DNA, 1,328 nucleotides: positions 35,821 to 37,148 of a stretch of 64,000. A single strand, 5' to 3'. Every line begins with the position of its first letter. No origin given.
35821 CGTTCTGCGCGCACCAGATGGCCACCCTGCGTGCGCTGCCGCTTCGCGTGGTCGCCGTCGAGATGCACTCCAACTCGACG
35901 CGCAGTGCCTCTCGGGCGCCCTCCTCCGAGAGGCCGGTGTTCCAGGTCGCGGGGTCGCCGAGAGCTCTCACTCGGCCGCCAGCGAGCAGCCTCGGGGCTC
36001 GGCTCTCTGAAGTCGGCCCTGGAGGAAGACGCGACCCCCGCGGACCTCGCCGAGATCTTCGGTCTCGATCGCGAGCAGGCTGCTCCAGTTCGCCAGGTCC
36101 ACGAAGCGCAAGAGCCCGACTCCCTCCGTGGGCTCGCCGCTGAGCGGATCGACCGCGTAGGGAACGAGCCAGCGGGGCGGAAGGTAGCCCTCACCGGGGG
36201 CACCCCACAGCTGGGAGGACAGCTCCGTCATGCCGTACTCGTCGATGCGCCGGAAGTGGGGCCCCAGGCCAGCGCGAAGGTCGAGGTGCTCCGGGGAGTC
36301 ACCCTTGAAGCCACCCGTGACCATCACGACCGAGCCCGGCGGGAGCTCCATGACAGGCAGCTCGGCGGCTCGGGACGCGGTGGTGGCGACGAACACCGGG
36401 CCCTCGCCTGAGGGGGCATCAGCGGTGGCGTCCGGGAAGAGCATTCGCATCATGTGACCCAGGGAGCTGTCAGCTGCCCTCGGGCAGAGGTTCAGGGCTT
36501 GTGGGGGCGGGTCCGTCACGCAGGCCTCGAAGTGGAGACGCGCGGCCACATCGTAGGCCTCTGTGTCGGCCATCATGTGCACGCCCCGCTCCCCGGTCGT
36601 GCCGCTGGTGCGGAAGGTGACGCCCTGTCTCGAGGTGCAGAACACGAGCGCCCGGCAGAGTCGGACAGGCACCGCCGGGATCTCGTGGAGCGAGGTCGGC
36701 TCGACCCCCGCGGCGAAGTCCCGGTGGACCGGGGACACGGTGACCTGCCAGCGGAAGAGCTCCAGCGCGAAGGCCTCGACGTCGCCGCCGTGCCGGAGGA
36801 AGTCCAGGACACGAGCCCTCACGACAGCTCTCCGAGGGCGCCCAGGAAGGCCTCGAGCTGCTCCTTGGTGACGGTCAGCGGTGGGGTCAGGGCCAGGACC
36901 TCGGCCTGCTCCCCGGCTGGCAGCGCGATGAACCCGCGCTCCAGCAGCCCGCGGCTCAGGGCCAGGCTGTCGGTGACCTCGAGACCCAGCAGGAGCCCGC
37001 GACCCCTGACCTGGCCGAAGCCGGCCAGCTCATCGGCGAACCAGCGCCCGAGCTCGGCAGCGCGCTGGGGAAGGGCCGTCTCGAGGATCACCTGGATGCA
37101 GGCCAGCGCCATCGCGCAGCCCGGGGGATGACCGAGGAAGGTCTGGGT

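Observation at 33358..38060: Five-gene coupled operon predicting an acid to aldehyde to amine pathway plus a dipeptidase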

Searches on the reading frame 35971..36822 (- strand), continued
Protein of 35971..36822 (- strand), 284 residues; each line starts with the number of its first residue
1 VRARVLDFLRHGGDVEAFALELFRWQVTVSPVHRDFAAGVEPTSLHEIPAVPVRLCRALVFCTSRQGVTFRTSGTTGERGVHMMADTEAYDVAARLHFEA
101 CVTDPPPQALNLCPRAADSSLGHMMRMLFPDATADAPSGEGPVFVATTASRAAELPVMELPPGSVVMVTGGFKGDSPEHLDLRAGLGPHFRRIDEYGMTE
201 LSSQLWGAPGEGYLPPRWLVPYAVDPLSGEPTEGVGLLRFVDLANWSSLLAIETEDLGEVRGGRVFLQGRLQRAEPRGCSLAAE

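Call 89: fold_search(model_id=the predicted structure, library=pdb)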
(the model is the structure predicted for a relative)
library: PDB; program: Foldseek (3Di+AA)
matches with E <= 10: 575; with E <= 0.001: 247
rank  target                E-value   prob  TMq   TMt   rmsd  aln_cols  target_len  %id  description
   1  9s45_D                8.4e-10  1.00  0.64  0.48   5.6       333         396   14  ClxA from Clostridium cavendishii in complex with 3-amino,4-hydroxybenzoic acid and its adenylate (released 2026-03-18)
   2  2y27_B                3.9e-09  1.00  0.65  0.45   5.6       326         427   16  crystal structure of PaaK1 in complex with ATP from Burkholderia cenocepacia (released 2011-05-04)
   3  4r1l_B                5.2e-09  1.00  0.67  0.48   4.7       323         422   14  Crystal structure of a Putative Acyl-CoA ligase (BT_0428) from Bacteroides thetaiotaomicron VPI-5482 at 2.42 A resolut (released 2014-08-27)
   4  2y27_A                8.0e-09  1.00  0.65  0.46   5.6       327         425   17  crystal structure of PaaK1 in complex with ATP from Burkholderia cenocepacia (released 2011-05-04)
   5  2y4o_B                9.1e-09  1.00  0.67  0.47   4.7       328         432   18  Crystal Structure of PaaK2 in complex with phenylacetyl adenylate (released 2011-03-09)
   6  2y4n_B                1.0e-08  1.00  0.63  0.44   5.9       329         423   15  PaaK1 in complex with phenylacetyl adenylate (released 2011-03-01)
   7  9s45_C                1.3e-08  1.00  0.62  0.46   4.9       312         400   14  ClxA from Clostridium cavendishii in complex with 3-amino,4-hydroxybenzoic acid and its adenylate (released 2026-03-18)
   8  9s3l_A                1.6e-08  1.00  0.65  0.49   4.6       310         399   14  ClxA from Clostridium cavendishii (apo) (released 2025-11-19)
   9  2y4o_A                1.8e-08  1.00  0.68  0.47   4.7       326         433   17  Crystal Structure of PaaK2 in complex with phenylacetyl adenylate (released 2011-03-09)
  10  4r1l_D                2.0e-08  1.00  0.65  0.46   5.0       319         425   15  Crystal structure of a Putative Acyl-CoA ligase (BT_0428) from Bacteroides thetaiotaomicron VPI-5482 at 2.42 A resolut (released 2014-08-27)
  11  2y4n_A                2.1e-08  1.00  0.64  0.45   5.5       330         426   15  PaaK1 in complex with phenylacetyl adenylate (released 2011-03-01)
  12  4r1m_C                2.6e-08  1.00  0.68  0.47   5.0       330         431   16  Crystal structure of a Putative Acyl-CoA ligase (BT_0428) from Bacteroides thetaiotaomicron VPI-5482 at 2.48 A resolut (released 2014-08-27)
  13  4r1m_D                2.7e-08  1.00  0.65  0.46   4.9       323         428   14  Crystal structure of a Putative Acyl-CoA ligase (BT_0428) from Bacteroides thetaiotaomicron VPI-5482 at 2.48 A resolut (released 2014-08-27)
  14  4rvn_B                2.9e-08  1.00  0.67  0.47   4.5       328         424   15  Crystal structure of a Putative Acyl-CoA ligase (BT_0428) from Bacteroides thetaiotaomicron VPI-5482 at 2.20 A resolut (released 2015-01-21)
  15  4r1l_A                3.3e-08  1.00  0.66  0.46   4.7       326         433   16  Crystal structure of a Putative Acyl-CoA ligase (BT_0428) from Bacteroides thetaiotaomicron VPI-5482 at 2.42 A resolut (released 2014-08-27)
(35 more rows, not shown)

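Call 94: search_protein_families(library=pfam, proteins=[L038:5003-6982:+, L038:7086-7979:+, L038:7986-10151:+, L038:10142-11425:-, L038:11422-12111:-, L038:12152-13384:-, L079:5837-7861:-, L079:4065-5780:-, L076:6709-7878:+, L076:9163-10227:+], max_evalue=0.001)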
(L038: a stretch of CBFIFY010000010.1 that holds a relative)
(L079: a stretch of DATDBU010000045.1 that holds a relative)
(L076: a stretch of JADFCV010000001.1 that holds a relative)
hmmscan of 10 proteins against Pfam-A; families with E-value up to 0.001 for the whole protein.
L038:5003-6982:+ (659 aa): 0 families

L038:7086-7979:+ (297 aa): 4 families
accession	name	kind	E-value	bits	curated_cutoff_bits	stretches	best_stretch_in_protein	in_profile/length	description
PF00561.26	Abhydrolase_1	-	1.1e-20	74.9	25.8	1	21-274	2-240/245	alpha/beta hydrolase fold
PF12146.15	Hydrolase_4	-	2.6e-11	43.7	27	1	38-277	22-237/239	Serine aminopeptidase, S33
PF12697.13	Abhydrolase_6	-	3.9e-05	24.9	26.3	1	41-272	21-204/217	Alpha/beta hydrolase family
PF03096.20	Ndr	-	0.00016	20.9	23.3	1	89-146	79-137/283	Ndr family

L038:7986-10151:+ (721 aa): 2 families
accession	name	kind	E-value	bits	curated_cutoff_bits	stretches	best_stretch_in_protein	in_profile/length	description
PF05893.19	LuxC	-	9.6e-12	44.9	21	1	493-702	171-392/401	Acyl-CoA reductase (LuxC)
PF04443.18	LuxE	-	0.0005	19.5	24.9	0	259-335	303-388/391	Acyl-protein synthetase, LuxE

L038:10142-11425:- (427 aa): 0 families

L038:11422-12111:- (229 aa): 3 families
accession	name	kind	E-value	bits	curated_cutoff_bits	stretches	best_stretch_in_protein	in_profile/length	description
PF00005.33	ABC_tran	-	3.8e-36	125.1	25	1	25-174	1-137/137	ABC transporter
PF13304.12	AAA_21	-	3.1e-09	37.8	27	0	144-210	236-304/304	AAA domain, putative AbiEii toxin, Type IV TA system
PF02463.25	SMC_N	-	5.4e-07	29.7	40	0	120-218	135-211/220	RecF/RecN/SMC N terminal domain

L038:12152-13384:- (410 aa): 2 families
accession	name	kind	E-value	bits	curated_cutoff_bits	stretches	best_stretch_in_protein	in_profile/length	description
PF02687.27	FtsX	-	8.2e-17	61.8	25.5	1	271-403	2-119/120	FtsX-like permease C-terminal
PF12704.14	MacB_PCD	-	2.7e-09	38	27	1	18-236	1-206/207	MacB-like periplasmic core domain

L079:5837-7861:- (674 aa): 6 families
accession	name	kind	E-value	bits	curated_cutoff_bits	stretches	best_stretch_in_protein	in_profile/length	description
PF00580.27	UvrD-helicase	-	9.3e-79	265.3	23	1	34-302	1-271/271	UvrD/REP helicase N-terminal domain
PF13361.12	UvrD_C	-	4.5e-54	184.6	25.6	2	529-639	232-347/350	UvrD-like helicase C-terminal domain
PF13245.12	AAA_19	-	3e-21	76.4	25.1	1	40-285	3-132/134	AAA domain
PF13538.12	UvrD_C_2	-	1.1e-11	44.8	27.4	1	580-637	3-51/52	UvrD-like helicase C-terminal domain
PF13604.12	AAA_30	-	1e-05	25.8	27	0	34-94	2-63/191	AAA domain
PF01443.25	Viral_helicase1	-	0.00018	21.8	21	0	244-326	60-138/228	Viral superfamily 1 RNA helicase core domain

L079:4065-5780:- (571 aa): 1 family
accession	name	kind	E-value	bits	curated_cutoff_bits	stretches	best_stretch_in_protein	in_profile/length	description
PF02446.23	Glyco_hydro_77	-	4.4e-111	372.4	25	1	15-542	2-460/465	4-alpha-glucanotransferase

L076:6709-7878:+ (389 aa): 2 families
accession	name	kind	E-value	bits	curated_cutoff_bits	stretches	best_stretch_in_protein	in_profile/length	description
PF13286.11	HD_assoc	-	1.6e-24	86.7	22.2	1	290-375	1-89/91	Phosphohydrolase-associated domain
PF01966.28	HD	-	2.4e-17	63.7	22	1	75-201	1-114/116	HD domain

L076:9163-10227:+ (354 aa): 1 family
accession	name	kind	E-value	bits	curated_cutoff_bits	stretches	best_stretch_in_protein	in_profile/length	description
PF00155.27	Aminotran_1_2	-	2.2e-83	280.9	19.7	1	4-348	21-361/361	Aminotransferase class I and II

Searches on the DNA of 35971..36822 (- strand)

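Call 50: search_rna_families(sources=[L021, L022, L037, L040, L042, L053, L067, L072, L043], threshold=gathering)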
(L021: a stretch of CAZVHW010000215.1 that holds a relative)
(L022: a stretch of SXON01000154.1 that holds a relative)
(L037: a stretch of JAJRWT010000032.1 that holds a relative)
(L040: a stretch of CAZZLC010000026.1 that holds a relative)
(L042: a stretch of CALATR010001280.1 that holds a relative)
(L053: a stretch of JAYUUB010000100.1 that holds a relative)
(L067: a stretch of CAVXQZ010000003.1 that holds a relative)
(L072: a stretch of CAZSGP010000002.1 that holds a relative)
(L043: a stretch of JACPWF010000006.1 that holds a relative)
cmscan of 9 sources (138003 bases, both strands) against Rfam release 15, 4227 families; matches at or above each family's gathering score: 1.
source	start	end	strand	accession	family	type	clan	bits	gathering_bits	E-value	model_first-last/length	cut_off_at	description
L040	9933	10006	-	RF00005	tRNA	Gene; tRNA;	CL00001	64.9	29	1.7e-11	1-71/71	no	tRNA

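Call 51: search_rna_families(sources=[L054, L063, L070, L066, L076, L079, L085, L068, L058], threshold=gathering)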
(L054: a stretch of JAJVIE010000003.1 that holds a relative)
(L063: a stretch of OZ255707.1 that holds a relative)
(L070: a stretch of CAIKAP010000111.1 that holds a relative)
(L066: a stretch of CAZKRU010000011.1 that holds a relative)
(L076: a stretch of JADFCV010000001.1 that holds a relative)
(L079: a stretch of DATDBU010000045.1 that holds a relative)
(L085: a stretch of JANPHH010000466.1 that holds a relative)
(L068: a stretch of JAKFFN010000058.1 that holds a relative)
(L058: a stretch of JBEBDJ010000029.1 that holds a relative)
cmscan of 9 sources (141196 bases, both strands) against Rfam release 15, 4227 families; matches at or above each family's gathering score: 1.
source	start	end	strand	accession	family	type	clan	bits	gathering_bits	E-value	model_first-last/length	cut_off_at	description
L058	7809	7911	+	RF00059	TPP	Cis-reg; riboswitch;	-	58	54.3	2e-08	1-105/105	no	TPP riboswitch aptamer (THI element)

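Call 59: search_rna_families(sources=[L001, L003, L004, L008, L009, L010, L011, L012, L013, L014, L015], threshold=gathering)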
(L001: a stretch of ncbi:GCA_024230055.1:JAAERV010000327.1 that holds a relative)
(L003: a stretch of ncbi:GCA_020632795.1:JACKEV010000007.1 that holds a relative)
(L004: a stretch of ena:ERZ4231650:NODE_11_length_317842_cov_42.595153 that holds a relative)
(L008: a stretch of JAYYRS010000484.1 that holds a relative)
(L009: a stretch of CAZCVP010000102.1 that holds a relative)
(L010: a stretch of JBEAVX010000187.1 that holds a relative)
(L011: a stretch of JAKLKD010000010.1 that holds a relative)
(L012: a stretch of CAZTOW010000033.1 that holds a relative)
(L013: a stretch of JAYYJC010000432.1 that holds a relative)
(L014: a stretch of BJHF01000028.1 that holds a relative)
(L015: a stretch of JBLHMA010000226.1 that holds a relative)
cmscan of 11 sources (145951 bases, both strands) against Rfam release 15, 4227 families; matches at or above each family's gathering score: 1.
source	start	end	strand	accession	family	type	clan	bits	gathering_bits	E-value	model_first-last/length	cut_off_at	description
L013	7190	7263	+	RF00005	tRNA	Gene; tRNA;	CL00001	69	29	1.4e-12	1-71/71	no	tRNA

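Call 60: search_rna_families(sources=[L016, L017, L018, L019, L020, L023, L024, L025, L026, L027, L028, L029, L030], threshold=gathering)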
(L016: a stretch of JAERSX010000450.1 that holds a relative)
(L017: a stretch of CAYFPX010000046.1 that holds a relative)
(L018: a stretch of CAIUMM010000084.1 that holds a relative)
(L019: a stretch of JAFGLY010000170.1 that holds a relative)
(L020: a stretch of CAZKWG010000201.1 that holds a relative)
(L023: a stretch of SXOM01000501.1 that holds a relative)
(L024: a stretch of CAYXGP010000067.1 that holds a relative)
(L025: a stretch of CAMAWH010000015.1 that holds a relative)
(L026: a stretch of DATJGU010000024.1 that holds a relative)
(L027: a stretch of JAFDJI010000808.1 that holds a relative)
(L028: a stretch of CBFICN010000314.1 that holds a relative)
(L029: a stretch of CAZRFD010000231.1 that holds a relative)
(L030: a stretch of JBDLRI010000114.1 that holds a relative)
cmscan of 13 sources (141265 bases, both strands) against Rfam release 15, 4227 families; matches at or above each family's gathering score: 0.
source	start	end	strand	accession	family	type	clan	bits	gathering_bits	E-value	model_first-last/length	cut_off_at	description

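Call 61: search_rna_families(sources=[L031, L032, L033, L034, L035, L036, L038, L039, L041, L044, L045], threshold=gathering)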
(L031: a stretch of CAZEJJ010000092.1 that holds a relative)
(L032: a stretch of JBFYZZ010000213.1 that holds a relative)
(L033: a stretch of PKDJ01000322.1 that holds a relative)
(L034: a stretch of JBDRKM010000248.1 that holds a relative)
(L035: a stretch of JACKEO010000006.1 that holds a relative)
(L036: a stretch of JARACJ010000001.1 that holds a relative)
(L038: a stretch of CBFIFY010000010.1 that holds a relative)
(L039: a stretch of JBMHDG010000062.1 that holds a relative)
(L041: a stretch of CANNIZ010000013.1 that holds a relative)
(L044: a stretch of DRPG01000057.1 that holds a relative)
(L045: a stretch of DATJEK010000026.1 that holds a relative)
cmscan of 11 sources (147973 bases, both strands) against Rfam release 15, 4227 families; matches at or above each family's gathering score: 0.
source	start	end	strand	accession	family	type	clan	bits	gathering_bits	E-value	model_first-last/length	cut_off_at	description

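Call 62: search_rna_families(sources=[L046, L047, L048, L049, L050, L051, L052, L055, L056, L057, L059, L060, L061, L062], threshold=gathering)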
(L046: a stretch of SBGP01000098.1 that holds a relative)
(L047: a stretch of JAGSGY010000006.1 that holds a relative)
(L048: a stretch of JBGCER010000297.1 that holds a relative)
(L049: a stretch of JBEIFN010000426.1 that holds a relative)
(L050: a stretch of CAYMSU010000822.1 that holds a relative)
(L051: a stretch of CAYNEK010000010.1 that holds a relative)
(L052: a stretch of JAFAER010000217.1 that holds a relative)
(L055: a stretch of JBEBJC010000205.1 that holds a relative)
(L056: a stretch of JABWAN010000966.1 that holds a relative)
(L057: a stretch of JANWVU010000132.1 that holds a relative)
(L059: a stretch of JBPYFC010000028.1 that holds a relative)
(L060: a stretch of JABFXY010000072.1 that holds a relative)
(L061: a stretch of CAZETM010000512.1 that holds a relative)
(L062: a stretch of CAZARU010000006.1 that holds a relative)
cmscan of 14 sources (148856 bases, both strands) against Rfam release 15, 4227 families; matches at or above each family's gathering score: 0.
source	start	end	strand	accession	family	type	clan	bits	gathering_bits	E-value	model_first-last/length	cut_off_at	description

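Call 63: search_rna_families(sources=[L064, L065, L069, L071, L073, L074, L075, L077, L078, L080, L081], threshold=gathering)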
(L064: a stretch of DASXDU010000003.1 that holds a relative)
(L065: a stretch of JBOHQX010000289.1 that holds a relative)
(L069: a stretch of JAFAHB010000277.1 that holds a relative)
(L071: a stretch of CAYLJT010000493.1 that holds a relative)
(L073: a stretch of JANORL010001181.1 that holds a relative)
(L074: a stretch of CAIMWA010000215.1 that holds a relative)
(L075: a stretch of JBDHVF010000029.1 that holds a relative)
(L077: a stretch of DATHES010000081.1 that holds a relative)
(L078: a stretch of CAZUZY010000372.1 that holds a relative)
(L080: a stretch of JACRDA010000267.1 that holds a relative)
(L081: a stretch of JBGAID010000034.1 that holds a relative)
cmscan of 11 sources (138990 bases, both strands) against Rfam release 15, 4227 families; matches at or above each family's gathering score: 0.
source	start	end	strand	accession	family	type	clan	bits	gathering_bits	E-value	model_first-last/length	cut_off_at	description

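Call 64: search_rna_families(sources=[L082, L083, L084, L089, L090, window], threshold=gathering)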
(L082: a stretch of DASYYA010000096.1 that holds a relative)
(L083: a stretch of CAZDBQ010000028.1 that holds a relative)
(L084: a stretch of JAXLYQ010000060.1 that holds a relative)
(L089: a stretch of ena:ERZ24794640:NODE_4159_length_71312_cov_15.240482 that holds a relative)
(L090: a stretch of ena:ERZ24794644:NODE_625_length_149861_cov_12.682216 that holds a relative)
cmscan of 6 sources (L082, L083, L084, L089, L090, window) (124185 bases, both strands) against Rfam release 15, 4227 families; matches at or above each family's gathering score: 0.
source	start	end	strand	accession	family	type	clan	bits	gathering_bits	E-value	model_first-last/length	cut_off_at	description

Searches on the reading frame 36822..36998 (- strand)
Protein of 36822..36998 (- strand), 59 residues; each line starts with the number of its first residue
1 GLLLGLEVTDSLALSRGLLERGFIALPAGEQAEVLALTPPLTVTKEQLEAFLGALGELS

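Call 38: search_solved_structures(query=window:36822-36998:-, max_evalue=10, show_alignments=5)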
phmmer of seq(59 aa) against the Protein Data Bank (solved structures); distinct sequences matched with E-value up to 10: 16.
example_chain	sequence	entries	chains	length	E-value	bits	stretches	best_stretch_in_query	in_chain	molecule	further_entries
2jjh_A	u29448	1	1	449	0.096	16.6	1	10-55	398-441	L-LYSINE EPSILON AMINOTRANSFERASE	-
2jjf_A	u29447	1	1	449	0.097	16.6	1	10-55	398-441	L-LYSINE EPSILON AMINOTRANSFERASE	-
2cin_A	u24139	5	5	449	0.097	16.6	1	10-55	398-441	L-LYSINE-EPSILON AMINOTRANSFERASE | L-LYSINE EPSILON AMINOTRANSFERASE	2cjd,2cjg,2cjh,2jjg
2jje_A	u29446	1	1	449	0.097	16.6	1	10-55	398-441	L-LYSINE EPSILON AMINOTRANSFERASE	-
1vef_A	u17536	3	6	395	0.41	14.6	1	1-54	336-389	Acetylornithine/acetyl-lysine aminotransferase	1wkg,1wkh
5m49_A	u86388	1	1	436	0.57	14.2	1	19-51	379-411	Aminotransferase class-III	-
5m4b_A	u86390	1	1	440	0.57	14.2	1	19-51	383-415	Aminotransferase class-III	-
5m4d_A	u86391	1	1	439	0.58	14.2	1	19-51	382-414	Aminotransferase class-III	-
5m46_A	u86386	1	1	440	0.58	14.2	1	19-51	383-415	Aminotransferase class-III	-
7nn1_A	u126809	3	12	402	0.85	13.7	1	1-56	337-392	Acetylornithine aminotransferase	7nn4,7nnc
9wrf_A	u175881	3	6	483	1.2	13.1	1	17-50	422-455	Broad substrate specificity amino-acid racemase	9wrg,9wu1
1wyt_B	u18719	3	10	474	1.3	13.1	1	11-58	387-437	glycine dehydrogenase subunit 2 (P-protein)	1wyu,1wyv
1z7d_A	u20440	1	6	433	1.3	13.1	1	12-50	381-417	ornithine aminotransferase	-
5viu_A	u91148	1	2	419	1.4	13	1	14-48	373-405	Acetylornithine aminotransferase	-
2eo5_A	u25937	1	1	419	1.5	12.9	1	5-52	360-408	419aa long hypothetical aminotransferase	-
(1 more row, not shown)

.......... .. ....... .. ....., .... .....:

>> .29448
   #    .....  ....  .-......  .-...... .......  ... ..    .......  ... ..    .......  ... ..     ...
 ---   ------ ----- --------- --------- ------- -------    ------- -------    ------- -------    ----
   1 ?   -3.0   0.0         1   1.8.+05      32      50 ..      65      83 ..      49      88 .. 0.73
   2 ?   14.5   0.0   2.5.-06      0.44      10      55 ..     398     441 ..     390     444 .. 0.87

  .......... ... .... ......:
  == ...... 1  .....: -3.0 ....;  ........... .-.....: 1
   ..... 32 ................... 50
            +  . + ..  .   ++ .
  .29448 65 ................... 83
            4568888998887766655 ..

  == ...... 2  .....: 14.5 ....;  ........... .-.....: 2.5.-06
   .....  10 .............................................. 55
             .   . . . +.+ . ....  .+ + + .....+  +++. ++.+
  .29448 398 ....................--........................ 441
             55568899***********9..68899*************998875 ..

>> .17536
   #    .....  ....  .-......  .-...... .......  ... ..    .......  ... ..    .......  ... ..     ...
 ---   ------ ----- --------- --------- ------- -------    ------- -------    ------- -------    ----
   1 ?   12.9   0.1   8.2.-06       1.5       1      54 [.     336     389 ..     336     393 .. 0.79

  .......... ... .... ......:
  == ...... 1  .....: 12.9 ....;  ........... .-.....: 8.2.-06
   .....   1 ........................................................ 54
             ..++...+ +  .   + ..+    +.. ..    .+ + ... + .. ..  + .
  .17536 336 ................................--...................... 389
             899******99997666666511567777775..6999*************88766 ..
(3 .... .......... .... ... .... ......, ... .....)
